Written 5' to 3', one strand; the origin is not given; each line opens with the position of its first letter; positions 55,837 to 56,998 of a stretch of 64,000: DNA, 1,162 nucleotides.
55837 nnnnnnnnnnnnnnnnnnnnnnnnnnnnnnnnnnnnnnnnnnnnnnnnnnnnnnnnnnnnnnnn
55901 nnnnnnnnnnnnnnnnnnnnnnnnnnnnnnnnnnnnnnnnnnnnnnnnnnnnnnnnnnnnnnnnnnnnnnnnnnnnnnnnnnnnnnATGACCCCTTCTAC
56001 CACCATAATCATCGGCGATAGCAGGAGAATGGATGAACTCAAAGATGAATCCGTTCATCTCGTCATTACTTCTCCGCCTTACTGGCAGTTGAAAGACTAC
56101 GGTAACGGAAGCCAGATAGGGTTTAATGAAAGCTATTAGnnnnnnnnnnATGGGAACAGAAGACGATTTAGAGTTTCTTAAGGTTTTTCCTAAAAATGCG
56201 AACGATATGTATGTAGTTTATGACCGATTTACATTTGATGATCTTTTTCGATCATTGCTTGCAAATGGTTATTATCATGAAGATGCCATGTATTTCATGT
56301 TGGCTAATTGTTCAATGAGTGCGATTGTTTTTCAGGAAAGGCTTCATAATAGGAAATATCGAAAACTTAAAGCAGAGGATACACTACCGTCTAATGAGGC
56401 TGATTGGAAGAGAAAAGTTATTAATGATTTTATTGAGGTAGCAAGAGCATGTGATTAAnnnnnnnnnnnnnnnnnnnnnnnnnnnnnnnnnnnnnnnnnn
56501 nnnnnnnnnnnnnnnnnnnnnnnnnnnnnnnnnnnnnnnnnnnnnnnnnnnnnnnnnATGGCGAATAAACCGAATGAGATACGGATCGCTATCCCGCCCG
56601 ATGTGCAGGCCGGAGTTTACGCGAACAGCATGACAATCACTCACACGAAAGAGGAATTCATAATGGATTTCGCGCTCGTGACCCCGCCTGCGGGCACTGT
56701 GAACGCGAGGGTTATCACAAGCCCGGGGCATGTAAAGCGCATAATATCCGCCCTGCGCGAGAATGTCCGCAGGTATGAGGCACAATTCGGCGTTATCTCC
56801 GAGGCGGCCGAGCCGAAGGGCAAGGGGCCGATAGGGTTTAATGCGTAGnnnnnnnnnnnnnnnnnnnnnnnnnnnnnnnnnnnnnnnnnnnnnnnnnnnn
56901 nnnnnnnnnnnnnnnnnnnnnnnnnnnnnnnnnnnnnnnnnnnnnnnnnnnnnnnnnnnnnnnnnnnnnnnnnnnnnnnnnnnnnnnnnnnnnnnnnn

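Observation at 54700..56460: Second AT-rich islet: coiled-coil 2-TM protein, truncated DNA methyltransferase and small ORF (decayed restriction-modification or defense locus)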

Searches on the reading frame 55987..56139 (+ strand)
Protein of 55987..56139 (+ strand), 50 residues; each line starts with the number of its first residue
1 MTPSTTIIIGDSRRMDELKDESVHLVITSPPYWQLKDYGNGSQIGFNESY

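Call 4: search_protein_families(library=pfam, proteins=[window:55987-56139:+], max_evalue=1)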
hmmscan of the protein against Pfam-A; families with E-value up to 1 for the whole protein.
window:55987-56139:+ (50 aa): 1 family
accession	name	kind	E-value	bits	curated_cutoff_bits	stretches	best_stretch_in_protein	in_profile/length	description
PF01555.25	N6_N4_Mtase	-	0.11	12.9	26.7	1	23-39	1-17/221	DNA methylase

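Call 5: search_protein_families(library=padloc, proteins=[window:55987-56139:+], max_evalue=1)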
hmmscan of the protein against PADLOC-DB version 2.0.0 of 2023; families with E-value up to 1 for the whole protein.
window:55987-56139:+ (50 aa): 32 families (the best 25 are shown)
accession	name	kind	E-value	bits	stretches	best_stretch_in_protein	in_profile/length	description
PDLC03259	MTase_II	-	1.2e-18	65.2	1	4-50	3-49/423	Type II methyltransferase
PDLC03387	MTase_II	-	4.1e-12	43.8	1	5-48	12-56/289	Type II methyltransferase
PDLC03316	MTase_II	-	5.9e-10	36.7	1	3-47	36-79/390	Type II methyltransferase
PDLC03350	MTase_II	-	1.7e-09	35.5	1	6-40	58-93/312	Type II methyltransferase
PDLC03353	MTase_II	-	6.1e-09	33.8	1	5-41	10-46/260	Type II methyltransferase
PDLC03252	MTase_II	-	5.9e-08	30.4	1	5-47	91-134/365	Type II methyltransferase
PDLC03336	MTase_II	-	7.7e-08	29.8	1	3-48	27-73/421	Type II methyltransferase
PDLC03283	MTase_II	-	3.3e-07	27.9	1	5-33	5-33/352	Type II methyltransferase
PDLC03299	MTase_II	-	2.3e-06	25.4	1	4-40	14-51/296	Type II methyltransferase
PDLC03303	MTase_II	-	3.5e-06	23.8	1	7-47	6-47/668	Type II methyltransferase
PDLC03323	MTase_II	-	6.8e-06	23.4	1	4-45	14-58/330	Type II methyltransferase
PDLC03320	MTase_II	-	1.9e-05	22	1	14-43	43-72/289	Type II methyltransferase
PDLC03309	MTase_II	-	7.9e-05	19.7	1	16-40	66-90/353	Type II methyltransferase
PDLC03306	MTase_II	-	0.00021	18.4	1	3-43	221-261/422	Type II methyltransferase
PDLC03371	MTase_II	-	0.00025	18.7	1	5-33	11-40/260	Type II methyltransferase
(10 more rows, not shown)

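Call 6: search_protein_families(library=ncbifam, proteins=[window:55987-56139:+], max_evalue=1)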
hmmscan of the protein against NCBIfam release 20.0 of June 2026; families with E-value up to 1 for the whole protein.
window:55987-56139:+ (50 aa): 3 families
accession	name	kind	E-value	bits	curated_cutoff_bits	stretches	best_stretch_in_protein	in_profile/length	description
NF008572.0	PRK11524.1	equivalog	0.0013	17.9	292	1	4-42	14-53/294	adenine-specific DNA-methyltransferase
NF040721.1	Trm14_Arch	equivalog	0.11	11.6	280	1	5-32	273-299/370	tRNA (guanine(6)-N2)-methyltransferase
NF050803.1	DnaMtaseCcrMCaul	equivalog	0.15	10.9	830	1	4-35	3-36/350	adenine-specific DNA-methyltransferase CcrM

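Call 7: search_protein_families(library=phrogs, proteins=[window:55987-56139:+], max_evalue=1)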
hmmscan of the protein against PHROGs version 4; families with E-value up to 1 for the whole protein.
window:55987-56139:+ (50 aa): 6 families
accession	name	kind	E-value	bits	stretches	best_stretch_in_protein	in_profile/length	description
phrog_67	-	other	2.8e-10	40.9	1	4-45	123-165/743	DNA methyltransferase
phrog_6025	-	other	8.7e-08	33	1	4-44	11-52/192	DNA methyltransferase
phrog_12517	-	unknown function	1.4e-05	25.4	1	2-40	157-196/316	-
phrog_18146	-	other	0.0011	18.9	1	6-39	256-290/452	DNA methyltransferase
phrog_498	-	other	0.0041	16.7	1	6-43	456-494/633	DNA methyltransferase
phrog_10183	-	other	0.03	13.5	1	4-34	501-530/889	DNA methyltransferase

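Call 72: find_homologous_proteins(query=window:55987-56139:+, max_evalue=0.001)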
Query window:55987-56139:+ (50 aa): 124 proteins with E <= 0.001 among 124 candidates; the best 120 are listed.
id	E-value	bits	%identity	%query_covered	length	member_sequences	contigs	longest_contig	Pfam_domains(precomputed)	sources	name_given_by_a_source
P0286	7.2e-22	93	89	94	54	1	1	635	-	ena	-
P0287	3.6e-20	88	82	100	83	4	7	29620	-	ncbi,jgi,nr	ncbi:MAG: hypothetical protein AUK29_08535 [Nitrospirae bacterium CG2_30_53_67]|nr:MAG: hypothetical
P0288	4.5e-20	87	87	92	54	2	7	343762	-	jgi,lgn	jgi:site-specific DNA-methyltransferase (adenine-specific)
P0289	7.2e-20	87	91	90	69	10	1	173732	-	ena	-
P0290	7.6e-20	87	82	100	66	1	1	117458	-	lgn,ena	-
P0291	2.1e-19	85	85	96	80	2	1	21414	PF01555.25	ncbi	-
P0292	6.6e-19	84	84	90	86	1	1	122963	PF01555.25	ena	-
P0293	2.1e-18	82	80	92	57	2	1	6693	-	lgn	-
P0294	3.9e-18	81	76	100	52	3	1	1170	-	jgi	jgi:site-specific DNA-methyltransferase (adenine-specific)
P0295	4.9e-18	81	78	100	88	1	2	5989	-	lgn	-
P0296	8.0e-18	80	78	98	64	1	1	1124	-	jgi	-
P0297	1.2e-17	80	80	92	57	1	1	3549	-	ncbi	-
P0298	1.3e-17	80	82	88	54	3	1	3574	-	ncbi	-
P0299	1.8e-17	79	86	88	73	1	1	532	PF01555.25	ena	-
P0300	2.3e-17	79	80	88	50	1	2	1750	-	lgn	-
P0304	7.2e-17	77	74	100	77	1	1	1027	PF01555.25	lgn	-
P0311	2.0e-16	76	72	100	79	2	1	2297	PF01555.25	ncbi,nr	ncbi:TPA: site-specific DNA-methyltransferase, partial [Candidatus Poribacteria bacterium]|nr:site-s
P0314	2.4e-16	76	76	100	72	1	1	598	PF01555.25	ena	-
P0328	2.1e-15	73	70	100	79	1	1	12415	PF01555.25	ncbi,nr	ncbi:MAG TPA: site-specific DNA-methyltransferase, partial [Ignavibacteria bacterium]|nr:site-specif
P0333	5.0e-15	72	74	100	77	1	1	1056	PF01555.25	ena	-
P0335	5.3e-15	72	72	100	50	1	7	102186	-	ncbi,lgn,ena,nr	ncbi:MAG TPA: hypothetical protein PKD67_05805 [Ignavibacteriaceae bacterium]|nr:hypothetical protei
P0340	9.7e-15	71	72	100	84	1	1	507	PF01555.25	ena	-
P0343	1.5e-14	70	69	98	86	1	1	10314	PF01555.25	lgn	-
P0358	1.8e-13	67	86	72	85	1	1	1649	PF01555.25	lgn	-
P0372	5.6e-13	65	74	84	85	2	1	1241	PF01555.25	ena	-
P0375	9.0e-13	65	83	72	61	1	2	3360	PF01555.25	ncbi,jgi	-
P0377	1.2e-12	64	63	96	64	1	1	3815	PF01555.25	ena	-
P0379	3.3e-12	63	81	72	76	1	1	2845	PF01555.25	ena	-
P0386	8.8e-12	62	82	66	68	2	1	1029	PF01555.25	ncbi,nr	ncbi:MAG: DNA methyltransferase, partial [Candidatus Subteraquimicrobiales bacterium]|nr:DNA methylt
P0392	4.2e-11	60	81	72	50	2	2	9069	PF01555.25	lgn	-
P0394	7.0e-11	59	81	72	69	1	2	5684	PF01555.25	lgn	-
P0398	1.4e-10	58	78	72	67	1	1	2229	PF01555.25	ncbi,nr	ncbi:MAG: site-specific DNA-methyltransferase, partial [Candidatus Cloacimonetes bacterium]|nr:site-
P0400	4.1e-9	53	74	68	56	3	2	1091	PF01555.25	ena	-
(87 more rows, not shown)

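Call 74: find_encoding_contigs(protein=P0288, flank=4000, max_places=4)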
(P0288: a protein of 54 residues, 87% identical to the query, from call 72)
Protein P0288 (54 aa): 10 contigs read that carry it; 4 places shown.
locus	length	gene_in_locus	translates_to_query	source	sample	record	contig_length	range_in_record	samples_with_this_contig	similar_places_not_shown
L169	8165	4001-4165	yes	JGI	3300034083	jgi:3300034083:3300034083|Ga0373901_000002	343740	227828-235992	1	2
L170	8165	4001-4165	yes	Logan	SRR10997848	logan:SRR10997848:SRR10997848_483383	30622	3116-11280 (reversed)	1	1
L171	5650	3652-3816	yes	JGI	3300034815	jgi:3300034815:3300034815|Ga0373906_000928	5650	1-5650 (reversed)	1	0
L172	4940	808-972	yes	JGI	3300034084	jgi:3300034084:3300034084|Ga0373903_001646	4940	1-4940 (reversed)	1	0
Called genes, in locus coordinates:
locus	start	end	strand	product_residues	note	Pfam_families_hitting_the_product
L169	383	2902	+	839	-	PF00317:Ribonuc_red_lgN, PF02867:Ribonuc_red_lgC, PF12637:TSCPD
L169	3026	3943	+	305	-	-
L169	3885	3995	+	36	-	-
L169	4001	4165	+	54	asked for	-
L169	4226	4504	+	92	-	PF10047:DUF2281 (weak)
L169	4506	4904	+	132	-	PF01850:PIN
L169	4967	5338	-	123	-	PF01894:YjbQ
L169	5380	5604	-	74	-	-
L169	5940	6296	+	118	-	PF13442:Cytochrome_CBB3, PF00034:Cytochrom_C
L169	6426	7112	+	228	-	PF00027:cNMP_binding, PF13545:HTH_Crp_2, PF00325:Crp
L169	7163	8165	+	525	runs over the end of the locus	PF21563:Mcp40H-20_sensor (faint), PF00672:HAMP, PF00512:HisKA, PF02518:HATPase_c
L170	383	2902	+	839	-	PF00317:Ribonuc_red_lgN, PF02867:Ribonuc_red_lgC, PF12637:TSCPD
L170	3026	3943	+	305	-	-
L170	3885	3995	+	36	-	-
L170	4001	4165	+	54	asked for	-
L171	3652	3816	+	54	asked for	-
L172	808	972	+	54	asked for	-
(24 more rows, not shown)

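Call 75: find_encoding_contigs(protein=P0335, flank=4000, max_places=3)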
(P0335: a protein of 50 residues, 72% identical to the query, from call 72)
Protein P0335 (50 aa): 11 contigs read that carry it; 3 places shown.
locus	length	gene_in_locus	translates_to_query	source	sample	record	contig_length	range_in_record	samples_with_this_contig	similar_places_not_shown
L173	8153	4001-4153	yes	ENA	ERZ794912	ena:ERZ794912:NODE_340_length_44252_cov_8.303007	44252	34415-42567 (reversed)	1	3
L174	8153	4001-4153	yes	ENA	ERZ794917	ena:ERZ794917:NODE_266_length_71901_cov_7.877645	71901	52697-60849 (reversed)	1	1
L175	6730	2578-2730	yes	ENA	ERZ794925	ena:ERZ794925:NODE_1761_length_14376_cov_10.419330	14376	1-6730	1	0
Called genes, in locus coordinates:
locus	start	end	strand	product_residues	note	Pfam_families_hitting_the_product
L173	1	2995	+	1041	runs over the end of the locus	PF13485:Peptidase_MA_2 (faint), PF07676:PD40 (faint), PF26550:Tricorn_2nd (weak), PF26549:Tricorn_N, PF26550:Tricorn_2nd (weak), PF26549:Tricorn_N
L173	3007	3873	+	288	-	PF18935:DUF5683 (faint)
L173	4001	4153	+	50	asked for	-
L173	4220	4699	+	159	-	PF01555:N6_N4_Mtase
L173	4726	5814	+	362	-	-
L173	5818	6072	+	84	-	-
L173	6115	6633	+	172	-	PF09568:RE_MjaI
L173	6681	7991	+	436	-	PF00009:GTP_EFTU, PF01926:MMR_HSR1, PF02421:FeoB_N, PF01926:MMR_HSR1, PF02421:FeoB_N, PF04548:AIG1 (weak), PF00009:GTP_EFTU, PF14714:KH_dom-like, +5 more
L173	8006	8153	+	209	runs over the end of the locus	PF14681:UPRTase, PF24390:PRTase-CE (weak), PF00156:Pribosyltran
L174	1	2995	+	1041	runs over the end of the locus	PF13485:Peptidase_MA_2 (faint), PF07676:PD40 (faint), PF26549:Tricorn_N, PF26550:Tricorn_2nd (weak), PF26549:Tricorn_N, PF26550:Tricorn_2nd (weak), PF26549:Tricorn_N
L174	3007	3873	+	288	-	PF18935:DUF5683 (faint)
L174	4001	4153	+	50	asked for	-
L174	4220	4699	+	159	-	PF01555:N6_N4_Mtase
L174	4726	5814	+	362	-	-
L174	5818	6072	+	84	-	-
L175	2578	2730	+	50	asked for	-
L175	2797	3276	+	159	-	PF01555:N6_N4_Mtase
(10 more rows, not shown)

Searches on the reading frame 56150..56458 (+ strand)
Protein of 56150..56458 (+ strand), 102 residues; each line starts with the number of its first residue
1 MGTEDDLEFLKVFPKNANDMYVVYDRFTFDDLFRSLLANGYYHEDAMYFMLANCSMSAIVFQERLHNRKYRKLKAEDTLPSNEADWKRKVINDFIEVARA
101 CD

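Call 4: search_protein_families(library=pfam, proteins=[window:56150-56458:+], max_evalue=1)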
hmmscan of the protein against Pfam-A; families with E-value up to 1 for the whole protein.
window:56150-56458:+ (102 aa): 0 families

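Call 5: search_protein_families(library=padloc, proteins=[window:56150-56458:+], max_evalue=1)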
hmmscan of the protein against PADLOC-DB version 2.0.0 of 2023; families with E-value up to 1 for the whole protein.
window:56150-56458:+ (102 aa): 0 families

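Call 6: search_protein_families(library=ncbifam, proteins=[window:56150-56458:+], max_evalue=1)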
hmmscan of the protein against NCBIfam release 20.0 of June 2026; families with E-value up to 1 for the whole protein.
window:56150-56458:+ (102 aa): 0 families

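Call 7: search_protein_families(library=phrogs, proteins=[window:56150-56458:+], max_evalue=1)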
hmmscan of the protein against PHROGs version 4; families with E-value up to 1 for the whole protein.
window:56150-56458:+ (102 aa): 0 families

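Call 37: find_homologous_proteins(query=window:56150-56458:+, max_evalue=0.01)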
Query window:56150-56458:+ (102 aa): 20 proteins with E <= 0.01 among 21 candidates.
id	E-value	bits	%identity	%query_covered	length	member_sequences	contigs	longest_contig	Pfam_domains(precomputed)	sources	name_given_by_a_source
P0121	3.6e-63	228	100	100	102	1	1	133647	-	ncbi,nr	ncbi:MAG: hypothetical protein HY809_01625 [Nitrospirae bacterium]|nr:hypothetical protein [Nitrospi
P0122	7.3e-45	169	75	97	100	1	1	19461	-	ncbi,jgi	jgi:hypothetical protein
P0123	4.4e-38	147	69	97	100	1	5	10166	-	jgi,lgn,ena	-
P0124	7.6e-38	147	67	98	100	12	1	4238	-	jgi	jgi:hypothetical protein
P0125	7.7e-38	147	69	97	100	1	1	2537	-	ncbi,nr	ncbi:MAG: hypothetical protein NT055_00275 [Nitrospirae bacterium]|nr:hypothetical protein [Nitrospi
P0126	8.5e-37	143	67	95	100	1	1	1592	-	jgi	jgi:hypothetical protein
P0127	9.6e-37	143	67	96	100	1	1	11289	-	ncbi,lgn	-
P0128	7.2e-36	140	66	97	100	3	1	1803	-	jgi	-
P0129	2.5e-35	138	66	93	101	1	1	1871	-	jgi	jgi:hypothetical protein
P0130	1.2e-34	136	72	90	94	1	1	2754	-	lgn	-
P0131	2.8e-34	135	66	93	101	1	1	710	-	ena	-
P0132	8.2e-34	134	64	97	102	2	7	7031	-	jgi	jgi:hypothetical protein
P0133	8.4e-34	134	67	94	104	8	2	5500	-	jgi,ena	-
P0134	1.3e-33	133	65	95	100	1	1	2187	-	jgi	jgi:hypothetical protein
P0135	1.6e-31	126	64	95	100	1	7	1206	-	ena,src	-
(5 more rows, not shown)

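Call 38: find_encoding_contigs(protein=P0122, flank=5000, max_places=2)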
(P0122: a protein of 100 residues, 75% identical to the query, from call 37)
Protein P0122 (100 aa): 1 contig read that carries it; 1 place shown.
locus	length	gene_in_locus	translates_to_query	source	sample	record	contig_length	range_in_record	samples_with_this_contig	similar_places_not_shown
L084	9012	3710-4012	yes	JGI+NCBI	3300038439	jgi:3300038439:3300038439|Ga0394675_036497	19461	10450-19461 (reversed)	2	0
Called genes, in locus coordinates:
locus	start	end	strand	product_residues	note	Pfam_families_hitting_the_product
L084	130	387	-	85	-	-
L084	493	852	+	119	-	-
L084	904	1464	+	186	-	-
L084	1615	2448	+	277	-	-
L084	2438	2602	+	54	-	-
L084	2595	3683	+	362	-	-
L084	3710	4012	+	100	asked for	-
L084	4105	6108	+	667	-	PF00270:DEAD (weak), PF13307:Helicase_C_2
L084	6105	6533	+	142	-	PF06935:DUF1284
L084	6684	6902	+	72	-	-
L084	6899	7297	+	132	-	PF01850:PIN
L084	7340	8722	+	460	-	PF02646:RmuC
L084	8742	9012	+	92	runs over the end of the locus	-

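Call 39: find_encoding_contigs(protein=P0123, flank=5000, max_places=2)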
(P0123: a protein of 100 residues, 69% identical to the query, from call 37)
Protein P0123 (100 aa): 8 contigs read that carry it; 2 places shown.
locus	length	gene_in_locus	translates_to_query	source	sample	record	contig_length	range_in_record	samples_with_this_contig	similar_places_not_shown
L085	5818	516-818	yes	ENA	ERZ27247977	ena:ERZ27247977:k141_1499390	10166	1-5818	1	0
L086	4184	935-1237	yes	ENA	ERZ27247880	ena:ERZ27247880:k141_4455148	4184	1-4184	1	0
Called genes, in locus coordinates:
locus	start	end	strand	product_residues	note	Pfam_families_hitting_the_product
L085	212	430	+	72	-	-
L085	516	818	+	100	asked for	-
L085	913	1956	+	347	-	PF20551:DUF6765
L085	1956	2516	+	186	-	-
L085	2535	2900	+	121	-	-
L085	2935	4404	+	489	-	PF02646:RmuC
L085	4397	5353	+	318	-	PF08100:Dimerisation, PF00891:Methyltransf_2, PF13489:Methyltransf_23, PF13847:Methyltransf_31, PF08241:Methyltransf_11, PF08242:Methyltransf_12 (weak), PF13649:Methyltransf_25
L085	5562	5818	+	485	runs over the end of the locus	PF13598:DUF4139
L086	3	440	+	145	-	?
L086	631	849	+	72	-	-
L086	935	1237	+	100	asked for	-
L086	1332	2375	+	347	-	PF20551:DUF6765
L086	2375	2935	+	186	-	-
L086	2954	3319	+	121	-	-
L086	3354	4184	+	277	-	?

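Call 40: find_encoding_contigs(protein=P0127, flank=5000, max_places=2)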
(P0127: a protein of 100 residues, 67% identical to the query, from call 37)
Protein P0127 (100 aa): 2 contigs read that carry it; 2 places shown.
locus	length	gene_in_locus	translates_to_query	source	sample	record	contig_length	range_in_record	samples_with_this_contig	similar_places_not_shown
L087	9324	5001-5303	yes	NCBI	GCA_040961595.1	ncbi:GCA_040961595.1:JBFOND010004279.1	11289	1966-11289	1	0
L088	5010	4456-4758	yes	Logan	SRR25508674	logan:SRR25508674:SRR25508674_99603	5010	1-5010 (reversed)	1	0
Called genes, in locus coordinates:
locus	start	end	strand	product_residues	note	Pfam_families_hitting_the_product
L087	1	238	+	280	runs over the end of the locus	PF02518:HATPase_c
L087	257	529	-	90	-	-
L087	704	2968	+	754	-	PF02384:N6_Mtase (weak), PF07669:Eco57I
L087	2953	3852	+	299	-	PF01555:N6_N4_Mtase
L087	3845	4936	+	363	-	PF13091:PLDc_2 (weak)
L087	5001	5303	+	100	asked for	-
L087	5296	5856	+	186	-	-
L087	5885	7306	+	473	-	PF02646:RmuC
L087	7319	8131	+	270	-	PF00912:Transgly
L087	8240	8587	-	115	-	PF04480:DUF559, PF18741:MTES_1575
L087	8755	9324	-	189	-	?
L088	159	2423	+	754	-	PF02384:N6_Mtase (weak), PF07669:Eco57I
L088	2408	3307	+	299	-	PF01555:N6_N4_Mtase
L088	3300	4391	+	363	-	PF13091:PLDc_2 (weak)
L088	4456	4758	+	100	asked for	-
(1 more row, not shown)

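Call 90: predict_structure(alignment_id=A8)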
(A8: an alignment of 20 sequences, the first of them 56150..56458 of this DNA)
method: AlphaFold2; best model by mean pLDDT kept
length: 102 residues; sequences in the alignment: 20
mean_pLDDT: 62.1   pTM: 0.33
mean pLDDT of the five models: 62.1, 57.6, 55.9, 55.2, 52.3
residues with pLDDT >= 90: 0; 70-90: 27; 50-70: 59; < 50: 16
segments of 3 or more residues with pLDDT < 50: 1-5, 24-27, 55-59
pLDDT, mean of each block of 10 residues (from residue 1): 48 63 52 74 74 53 59 62 71 68 54
secondary structure, 60 per line:
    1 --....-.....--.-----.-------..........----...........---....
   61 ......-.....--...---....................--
elements in order: H3-6 H8-12 H29-38 H43-53 H57-66 H68-72 H81-100

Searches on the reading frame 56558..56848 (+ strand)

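Call 4: search_protein_families(library=pfam, proteins=[window:56558-56848:+], max_evalue=1)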
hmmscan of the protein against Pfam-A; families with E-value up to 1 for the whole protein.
window:56558-56848:+ (96 aa): 1 family
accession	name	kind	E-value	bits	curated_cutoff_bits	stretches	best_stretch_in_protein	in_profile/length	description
PF11950.13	DUF3467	-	8.1e-19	67.9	25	1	3-81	10-91/92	Protein of unknown function (DUF3467)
